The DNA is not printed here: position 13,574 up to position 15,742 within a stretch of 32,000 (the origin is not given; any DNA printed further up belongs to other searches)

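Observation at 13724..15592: GT2 glycosyltransferase fused to a DUF115/Maf-like (GNGPSL) domain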

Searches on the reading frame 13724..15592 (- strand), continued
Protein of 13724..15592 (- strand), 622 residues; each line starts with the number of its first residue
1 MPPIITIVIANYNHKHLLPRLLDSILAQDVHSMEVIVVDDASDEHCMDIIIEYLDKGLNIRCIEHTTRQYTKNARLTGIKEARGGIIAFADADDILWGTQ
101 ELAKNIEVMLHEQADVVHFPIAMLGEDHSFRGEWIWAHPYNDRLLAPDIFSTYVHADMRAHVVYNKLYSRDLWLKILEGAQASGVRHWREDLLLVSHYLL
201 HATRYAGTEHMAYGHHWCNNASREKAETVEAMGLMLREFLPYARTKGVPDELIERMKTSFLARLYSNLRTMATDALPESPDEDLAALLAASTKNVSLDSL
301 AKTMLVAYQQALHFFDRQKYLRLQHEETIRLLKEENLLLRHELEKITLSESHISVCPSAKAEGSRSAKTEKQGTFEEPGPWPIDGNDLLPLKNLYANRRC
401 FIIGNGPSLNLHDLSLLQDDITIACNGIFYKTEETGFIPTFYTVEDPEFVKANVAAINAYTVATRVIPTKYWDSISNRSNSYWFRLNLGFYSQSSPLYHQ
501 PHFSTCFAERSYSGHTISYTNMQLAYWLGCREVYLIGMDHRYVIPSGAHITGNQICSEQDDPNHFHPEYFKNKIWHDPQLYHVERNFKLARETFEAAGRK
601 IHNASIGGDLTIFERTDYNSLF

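Call 25: find_related_loci(query=window:13724-15592:-, collection=genome_contigs, flank=10000)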
Query window:13724-15592:- (622 aa) in genome_contigs; peptide patterns used: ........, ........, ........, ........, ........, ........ (x = any residue, [..] = any of these).
25 stretches matched a pattern, but none encodes a relative of the query by tblastn (E <= 1e-3).

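Call 26: find_related_loci(query=A1, collection=genome_contigs, flank=10000)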
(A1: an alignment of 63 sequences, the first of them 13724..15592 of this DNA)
Query A1 (622 aa) in genome_contigs; peptide patterns used: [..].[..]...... (x = any residue, [..] = any of these).
599 stretches matched a pattern (row limit reached: there are more); 523 encode a relative of the query (tblastn E <= 1e-3); the best 80 are kept; 80 distinct loci.
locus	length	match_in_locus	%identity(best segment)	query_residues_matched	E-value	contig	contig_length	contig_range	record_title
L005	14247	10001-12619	33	4-622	6e-85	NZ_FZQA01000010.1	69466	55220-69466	Amphiplicatus metriothermophilus strain CGMCC 1.12710, whole genome shotgun sequence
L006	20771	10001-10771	47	366-622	3e-72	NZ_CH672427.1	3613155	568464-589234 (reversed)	Nitrococcus mobilis Nb-231 scf_1099646003885, whole genome shotgun sequence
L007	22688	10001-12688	34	3-622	5e-84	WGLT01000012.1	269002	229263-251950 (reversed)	MAG: Alphaproteobacteria bacterium isolate RI_591 c_000000053782, whole genome shotgun sequence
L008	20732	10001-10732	46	379-621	2e-70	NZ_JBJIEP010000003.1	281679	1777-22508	Shinella sp. BYT-45 contig3, whole genome shotgun sequence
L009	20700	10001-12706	45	3-622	1e-73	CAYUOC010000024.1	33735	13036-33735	MAG TPA_asm: uncultured Terricaulis sp. isolate SRP329715_co2_178 genome assembly, contig: NODE_2720_length_33735_cov_7.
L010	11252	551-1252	47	391-622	4e-70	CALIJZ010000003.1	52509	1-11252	MAG: uncultured Bacteriovoracaceae bacterium isolate R4_Bin_MAXBIN__090_sub_1 genome assembly, contig: c_000006307866, w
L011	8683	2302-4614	47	3-622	2e-69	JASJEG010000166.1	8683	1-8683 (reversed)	MAG: Acidimicrobiia bacterium isolate MO_207.B6 MO_207.c_2064, whole genome shotgun sequence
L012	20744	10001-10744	44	376-622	4e-68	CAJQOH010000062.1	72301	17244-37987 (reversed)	MAG: uncultured Flavobacteriales bacterium isolate 10_20180522_Bin_141_sub_1 genome assembly, contig: c_000021494734, wh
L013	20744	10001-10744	44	376-622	3e-68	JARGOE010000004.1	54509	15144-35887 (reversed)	MAG: Vicingaceae bacterium isolate bin_ce_oilr1.026 NODE_539_length_54509_cov_17.952492, whole genome shotgun sequence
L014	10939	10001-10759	46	368-622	2e-67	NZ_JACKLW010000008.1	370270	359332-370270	MAG: Accumulibacter sp. isolate HK-STAS-PROT-102 HK-STAS-PROT-102_8, whole genome shotgun sequence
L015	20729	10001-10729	46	382-622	3e-66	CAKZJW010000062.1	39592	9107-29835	MAG TPA_asm: uncultured Oligoflexia bacterium isolate ERR2094166_bin.32_CONCOCT_v1.1_MAG genome assembly, contig: ERZ650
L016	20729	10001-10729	47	380-622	2e-66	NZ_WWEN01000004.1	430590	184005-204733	Thalassovita mangrovi strain GS-10 Scaffold3_1, whole genome shotgun sequence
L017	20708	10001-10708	47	388-622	3e-66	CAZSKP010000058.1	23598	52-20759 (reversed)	MAG TPA_asm: uncultured bacterium isolate binchicken_co294_12 genome assembly, contig: NODE_2500_length_23598_cov_8.7789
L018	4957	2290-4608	45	3-622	3e-66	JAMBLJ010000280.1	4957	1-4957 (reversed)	MAG: Actinomycetes bacterium isolate H2.bin.90 k83_2823169, whole genome shotgun sequence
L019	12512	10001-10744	43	376-622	1e-65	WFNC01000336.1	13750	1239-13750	MAG: Flavobacteriales bacterium isolate S010_51 k151_256965, whole genome shotgun sequence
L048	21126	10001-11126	41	5-622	1e-43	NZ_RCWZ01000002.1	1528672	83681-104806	Mucilaginibacter kameinonensis strain SCK scaffold2, whole genome shotgun sequence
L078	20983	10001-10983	35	3-622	6e-38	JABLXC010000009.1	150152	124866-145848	MAG: Anaerolineae bacterium isolate Ch132 contig9, whole genome shotgun sequence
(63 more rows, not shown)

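Call 29: predict_structure(alignment_id=A1)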
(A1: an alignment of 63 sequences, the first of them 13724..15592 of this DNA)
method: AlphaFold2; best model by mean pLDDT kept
length: 622 residues; sequences in the alignment: 63
mean_pLDDT: 89.1   pTM: 0.56
mean pLDDT of the five models: 89.1, 88.6, 88.3, 86.6, 85.8
residues with pLDDT >= 90: 438; 70-90: 122; 50-70: 35; < 50: 27
segments of 3 or more residues with pLDDT < 50: 352-374
pLDDT, mean of each block of 10 residues (from residue 1): 95 96 98 97 96 98 96 96 98 96 98 98 93 93 97 94 96 95 90 97 98 88 81 93 97 94 85 73 75 75 68 53 61 84 78 41 33 57 88 98 98 98 97 97 94 96 96 94 94 83 95 96 98 98 90 87 91 89 96 98 97 98 97
secondary structure, 60 per line:
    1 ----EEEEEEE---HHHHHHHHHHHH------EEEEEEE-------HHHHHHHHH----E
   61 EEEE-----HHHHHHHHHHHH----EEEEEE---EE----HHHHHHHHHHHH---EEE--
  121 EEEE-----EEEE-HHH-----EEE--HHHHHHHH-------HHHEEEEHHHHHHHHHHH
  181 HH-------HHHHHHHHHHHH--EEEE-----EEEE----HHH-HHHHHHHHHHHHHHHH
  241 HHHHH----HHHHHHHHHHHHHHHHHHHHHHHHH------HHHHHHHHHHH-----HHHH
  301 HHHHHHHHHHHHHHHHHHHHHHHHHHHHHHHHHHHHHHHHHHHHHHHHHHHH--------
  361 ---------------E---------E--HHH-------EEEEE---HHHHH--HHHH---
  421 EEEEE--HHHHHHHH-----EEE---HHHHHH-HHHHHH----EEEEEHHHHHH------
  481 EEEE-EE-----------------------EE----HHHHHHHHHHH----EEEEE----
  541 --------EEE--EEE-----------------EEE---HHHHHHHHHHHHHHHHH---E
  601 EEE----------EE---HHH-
elements in order: E5-11 H15-26 E33-39 H47-55 E60-64 H70-81 E86-91 H101-112 E116-118 E121-124 E130-133 E143-145 H148-155 E166-169 H170-182 H190-201 E204-207 E213-216 H225-245 H250-274 H281-291 H297-352 E399-403 H407-411 H414-417 E421-425 H428-435 E441-443 H447-452 H454-459 E464-468 H469-474 E481-484 H517-527 E532-536 E549-551 E554-556 E574-576 H580-596 E600-603

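Call 38: find_encoding_contigs(protein=P0002, flank=10000, max_places=1)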
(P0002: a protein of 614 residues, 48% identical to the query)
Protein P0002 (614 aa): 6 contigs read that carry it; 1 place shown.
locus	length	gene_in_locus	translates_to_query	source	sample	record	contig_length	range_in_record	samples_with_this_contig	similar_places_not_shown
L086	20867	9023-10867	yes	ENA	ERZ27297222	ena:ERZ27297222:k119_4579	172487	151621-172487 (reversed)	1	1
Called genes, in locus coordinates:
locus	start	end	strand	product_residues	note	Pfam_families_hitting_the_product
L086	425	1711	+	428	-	PF08545:ACP_syn_III, PF08541:ACP_syn_III_C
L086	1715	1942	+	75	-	-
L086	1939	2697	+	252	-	PF00106:adh_short, PF08659:KR (weak), PF13561:adh_short_C2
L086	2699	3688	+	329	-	PF00535:Glycos_transf_2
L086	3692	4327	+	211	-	PF25087:GMPPB_C (faint), PF00132:Hexapep (faint)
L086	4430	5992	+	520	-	PF04055:Radical_SAM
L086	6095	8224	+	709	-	-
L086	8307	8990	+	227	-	PF02348:CTP_transf_3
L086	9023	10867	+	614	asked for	PF00535:Glycos_transf_2, PF13641:Glyco_tranf_2_3 (faint), PF01973:MptE-like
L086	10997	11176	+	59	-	PF01527:HTH_Tnp_1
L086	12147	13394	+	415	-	PF13489:Methyltransf_23 (faint), PF08241:Methyltransf_11 (faint), PF13649:Methyltransf_25 (faint)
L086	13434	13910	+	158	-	-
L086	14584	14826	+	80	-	-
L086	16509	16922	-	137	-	-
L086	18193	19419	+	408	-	PF00535:Glycos_transf_2, PF10111:Glyco_tranf_2_2 (weak)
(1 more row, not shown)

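Call 39: find_encoding_contigs(protein=P0004, flank=10000, max_places=1)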
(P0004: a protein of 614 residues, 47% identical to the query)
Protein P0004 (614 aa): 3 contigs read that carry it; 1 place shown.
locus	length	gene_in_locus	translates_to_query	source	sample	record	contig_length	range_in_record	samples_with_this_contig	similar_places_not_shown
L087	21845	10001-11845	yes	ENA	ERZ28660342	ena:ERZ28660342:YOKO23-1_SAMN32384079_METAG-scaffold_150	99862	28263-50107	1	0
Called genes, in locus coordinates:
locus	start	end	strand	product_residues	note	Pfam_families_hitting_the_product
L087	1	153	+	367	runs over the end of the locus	PF01041:DegT_DnrJ_EryC1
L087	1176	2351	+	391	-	PF08545:ACP_syn_III, PF08541:ACP_syn_III_C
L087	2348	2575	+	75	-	PF00550:PP-binding (weak)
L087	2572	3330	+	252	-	PF00106:adh_short, PF08659:KR (weak), PF13561:adh_short_C2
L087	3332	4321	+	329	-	PF00535:Glycos_transf_2, PF13641:Glyco_tranf_2_3 (faint)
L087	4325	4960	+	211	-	PF00132:Hexapep (faint), PF25087:GMPPB_C (faint)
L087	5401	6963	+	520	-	PF04055:Radical_SAM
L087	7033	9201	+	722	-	-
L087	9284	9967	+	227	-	PF02348:CTP_transf_3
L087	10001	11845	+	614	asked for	PF00535:Glycos_transf_2, PF13641:Glyco_tranf_2_3 (faint), PF01973:MptE-like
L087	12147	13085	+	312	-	PF13186:SPASM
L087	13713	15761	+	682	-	PF00535:Glycos_transf_2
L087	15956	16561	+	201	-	PF00440:TetR_N, PF16925:TetR_C_13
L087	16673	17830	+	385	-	PF00465:Fe-ADH, PF13685:Fe-ADH_2, PF25137:ADH_Fe_C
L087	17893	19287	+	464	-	PF00171:Aldedh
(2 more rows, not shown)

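Call 40: find_encoding_contigs(protein=P0010, flank=10000, max_places=1)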
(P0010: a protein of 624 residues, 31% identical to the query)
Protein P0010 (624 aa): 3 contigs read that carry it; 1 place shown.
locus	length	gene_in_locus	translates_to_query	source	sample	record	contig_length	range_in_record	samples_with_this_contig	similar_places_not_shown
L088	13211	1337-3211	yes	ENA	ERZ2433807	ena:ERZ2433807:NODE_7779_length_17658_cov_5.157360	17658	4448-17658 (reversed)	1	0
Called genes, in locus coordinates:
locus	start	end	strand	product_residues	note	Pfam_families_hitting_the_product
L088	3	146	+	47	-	?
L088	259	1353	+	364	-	PF13489:Methyltransf_23, PF08241:Methyltransf_11, PF08242:Methyltransf_12, PF13649:Methyltransf_25, PF13847:Methyltransf_31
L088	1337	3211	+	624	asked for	PF00535:Glycos_transf_2, PF10111:Glyco_tranf_2_2, PF13641:Glyco_tranf_2_3, PF01973:MptE-like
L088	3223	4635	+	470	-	PF03062:MBOAT, PF13813:MBOAT_2 (weak)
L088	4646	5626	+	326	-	-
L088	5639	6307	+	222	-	PF02348:CTP_transf_3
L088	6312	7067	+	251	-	PF03328:HpcH_HpaI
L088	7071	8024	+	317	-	PF00389:2-Hacid_dh, PF02826:2-Hacid_dh_C, PF00670:AdoHcyase_NAD (weak)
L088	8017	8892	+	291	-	PF01073:3Beta_HSD, PF01370:Epimerase, PF02719:Polysacc_synt_2, PF04321:RmlD_sub_bind, PF05368:NmrA, PF07993:NAD_binding_4 (faint), PF13460:NAD_binding_10, PF16363:GDP_Man_Dehyd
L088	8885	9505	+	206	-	PF00702:Hydrolase, PF13419:HAD_2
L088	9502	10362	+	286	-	PF00535:Glycos_transf_2, PF10111:Glyco_tranf_2_2 (weak), PF13641:Glyco_tranf_2_3 (weak)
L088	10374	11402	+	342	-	PF13439:Glyco_transf_4, PF00534:Glycos_transf_1, PF20706:GT4-conflict (weak), PF13692:Glyco_trans_1_4, PF13524:Glyco_trans_1_2 (weak)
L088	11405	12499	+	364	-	PF13439:Glyco_transf_4, PF00534:Glycos_transf_1, PF13692:Glyco_trans_1_4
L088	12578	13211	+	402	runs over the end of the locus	PF13657:Couple_hipA, PF07804:HipA_C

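Call 56: fold_search(model_id=the predicted structure, library=pdb)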
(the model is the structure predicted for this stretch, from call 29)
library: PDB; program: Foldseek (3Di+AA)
matches with E <= 10: 1599; with E <= 0.001: 433
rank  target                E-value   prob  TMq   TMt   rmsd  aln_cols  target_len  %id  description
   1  5tzi                  2.8e-15  1.00  0.35  0.61   5.2       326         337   19  Crystal structure of S. aureus TarS 1-349 (released 2017-01-04)
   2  5hea_A                6.9e-15  1.00  0.35  0.73   6.9       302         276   20  CgT structure in hexamer (released 2016-08-31)
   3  5tzk                  1.4e-14  1.00  0.36  0.62   5.3       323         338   19  Crystal structure of S. aureus TarS 1-349 in complex with UDP (released 2017-01-04)
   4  5tz8_A                3.8e-14  1.00  0.36  0.40   7.1       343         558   19  Crystal structure of S. aureus TarS (released 2017-01-04)
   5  6hnq_B                5.6e-14  1.00  0.36  0.64   8.2       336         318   17  TarP-6RboP-(CH2)6NH2 (released 2018-10-24)
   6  6h1j_B                5.6e-14  1.00  0.35  0.63   6.9       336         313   17  TarP native (released 2018-09-26)
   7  8bz5_A                6.2e-14  1.00  0.36  0.37   7.5       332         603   17  Crystal structure of the L. monocytogenes RmlT in complex with HEPES (released 2023-12-27)
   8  5tze_C                7.0e-14  1.00  0.36  0.60   6.9       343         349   18  Crystal structure of S. aureus TarS in complex with UDP-GlcNAc (released 2017-01-04)
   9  8bz4_A                8.8e-14  1.00  0.35  0.36   7.7       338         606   17  Crystal structure of the apo form of the L. monocytogenes RmlT (released 2023-12-27)
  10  8bz5_C                8.8e-14  1.00  0.35  0.36   7.9       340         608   17  Crystal structure of the L. monocytogenes RmlT in complex with HEPES (released 2023-12-27)
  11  6h4m_A                1.1e-13  1.00  0.36  0.65   7.0       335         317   16  TarP-UDP-GlcNAc-3RboP (released 2018-09-26)
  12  6h4m_Q                1.2e-13  1.00  0.36  0.66   7.0       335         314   17  TarP-UDP-GlcNAc-3RboP (released 2018-09-26)
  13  8bz7_A                1.3e-13  1.00  0.35  0.36   7.6       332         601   17  Crystal structure of the L. monocytogenes RmlT in complex with TDP-rhamnose (released 2023-12-27)
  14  8bz6_B                1.8e-13  1.00  0.36  0.37   7.7       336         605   16  Crystal structure of the L. monocytogenes RmlT in complex with UDP-glucose (released 2023-12-27)
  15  6h4m_I                2.0e-13  1.00  0.36  0.65   7.0       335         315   16  TarP-UDP-GlcNAc-3RboP (released 2018-09-26)
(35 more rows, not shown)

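Call 65: search_protein_families(library=pfam, proteins=[L078:4270-5247:+, L078:6999-9104:+, L078:9108-9884:+, L006:3110-3835:+, L006:3783-4589:+, L006:4597-5553:+, L006:6869-7903:+, L048:2782-3768:+, L048:5411-6166:+, L048:6193-7515:+], max_evalue=0.0001)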
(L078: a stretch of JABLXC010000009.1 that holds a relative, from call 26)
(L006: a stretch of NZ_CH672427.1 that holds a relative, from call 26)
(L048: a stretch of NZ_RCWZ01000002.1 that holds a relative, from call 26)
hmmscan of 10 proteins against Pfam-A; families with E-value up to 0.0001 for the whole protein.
L078:4270-5247:+ (326 aa): 3 families
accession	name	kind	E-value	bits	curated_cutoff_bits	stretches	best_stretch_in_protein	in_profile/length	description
PF00535.33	Glycos_transf_2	-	1e-23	84.6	23.3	1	6-161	1-165/168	Glycosyl transferase family 2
PF13641.12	Glyco_tranf_2_3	-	1.7e-12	48.3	27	1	5-216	3-229/230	Glycosyltransferase like family 2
PF10111.15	Glyco_tranf_2_2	-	2.8e-05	24.2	27.3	1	7-102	4-103/276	Glycosyltransferase like family 2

L078:6999-9104:+ (702 aa): 0 families

L078:9108-9884:+ (259 aa): 5 families
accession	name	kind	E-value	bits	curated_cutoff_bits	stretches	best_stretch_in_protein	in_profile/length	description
PF13561.12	adh_short_C2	-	6e-55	186.8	27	1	17-253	1-236/236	Enoyl-(Acyl carrier protein) reductase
PF00106.31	adh_short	-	8.8e-48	162.8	26.6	1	12-190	2-188/195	short chain dehydrogenase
PF08659.16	KR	-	1.3e-10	41.9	22.6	1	56-161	58-159/180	KR domain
PF01370.27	Epimerase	-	7.4e-10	39.1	20.9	1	13-93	1-77/240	NAD dependent epimerase/dehydratase family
PF23441.1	SDR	-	6.8e-08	32.7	27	1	77-251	88-254/258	SDR-like rossmann domain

L006:3110-3835:+ (242 aa): 1 family
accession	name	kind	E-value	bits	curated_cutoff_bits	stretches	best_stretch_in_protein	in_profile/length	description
PF01973.23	MptE-like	-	6e-12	46.1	34.6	1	19-163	15-169/171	6-hydroxymethylpterin diphosphokinase MptE-like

L006:3783-4589:+ (269 aa): 2 families
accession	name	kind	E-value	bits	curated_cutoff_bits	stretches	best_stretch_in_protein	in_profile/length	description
PF12706.13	Lactamase_B_2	-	4.8e-24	85.5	27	1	33-235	1-200/200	Beta-lactamase superfamily domain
PF13483.12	Lactamase_B_3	-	1e-09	39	24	1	18-207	2-136/160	Beta-lactamase superfamily domain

L006:4597-5553:+ (319 aa): 3 families
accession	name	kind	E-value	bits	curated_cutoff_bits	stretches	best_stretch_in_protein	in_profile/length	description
PF00535.33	Glycos_transf_2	-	5.3e-21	75.7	23.3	1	7-126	1-121/168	Glycosyl transferase family 2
PF13641.12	Glyco_tranf_2_3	-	1.9e-14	54.7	27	1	6-218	3-228/230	Glycosyltransferase like family 2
PF10111.15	Glyco_tranf_2_2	-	5.7e-07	29.7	27.3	1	9-96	5-95/276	Glycosyltransferase like family 2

L006:6869-7903:+ (345 aa): 4 families
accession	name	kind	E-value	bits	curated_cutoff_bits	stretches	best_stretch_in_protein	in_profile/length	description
PF13561.12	adh_short_C2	-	6.2e-39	134.4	27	1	97-327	1-235/236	Enoyl-(Acyl carrier protein) reductase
PF00106.31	adh_short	-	1.4e-38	132.8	26.6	1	93-272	3-187/195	short chain dehydrogenase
PF01370.27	Epimerase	-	2e-06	27.8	20.9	1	93-142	1-53/240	NAD dependent epimerase/dehydratase family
PF23441.1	SDR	-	3.2e-06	27.2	27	1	190-272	117-199/258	SDR-like rossmann domain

L048:2782-3768:+ (329 aa): 3 families
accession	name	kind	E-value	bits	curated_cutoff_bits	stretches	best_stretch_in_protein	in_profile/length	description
PF00535.33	Glycos_transf_2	-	5.2e-26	92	23.3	1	15-170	1-164/168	Glycosyl transferase family 2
PF13641.12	Glyco_tranf_2_3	-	1.1e-08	35.9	27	1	14-225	3-228/230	Glycosyltransferase like family 2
PF10111.15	Glyco_tranf_2_2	-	2.3e-08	34.3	27.3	1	16-113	2-104/276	Glycosyltransferase like family 2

L048:5411-6166:+ (252 aa): 3 families
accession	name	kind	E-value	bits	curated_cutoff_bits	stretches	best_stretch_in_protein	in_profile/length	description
PF13561.12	adh_short_C2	-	3.5e-42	145.1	27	1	17-244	1-235/236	Enoyl-(Acyl carrier protein) reductase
PF00106.31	adh_short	-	2e-37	129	26.6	1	11-191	1-189/195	short chain dehydrogenase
PF23441.1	SDR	-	4.3e-05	23.5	27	0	96-205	106-214/258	SDR-like rossmann domain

L048:6193-7515:+ (441 aa): 1 family
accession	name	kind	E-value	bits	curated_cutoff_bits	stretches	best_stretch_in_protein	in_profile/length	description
PF04932.20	Wzy_C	-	1e-05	25.8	31.7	1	197-338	2-141/149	O-Antigen ligase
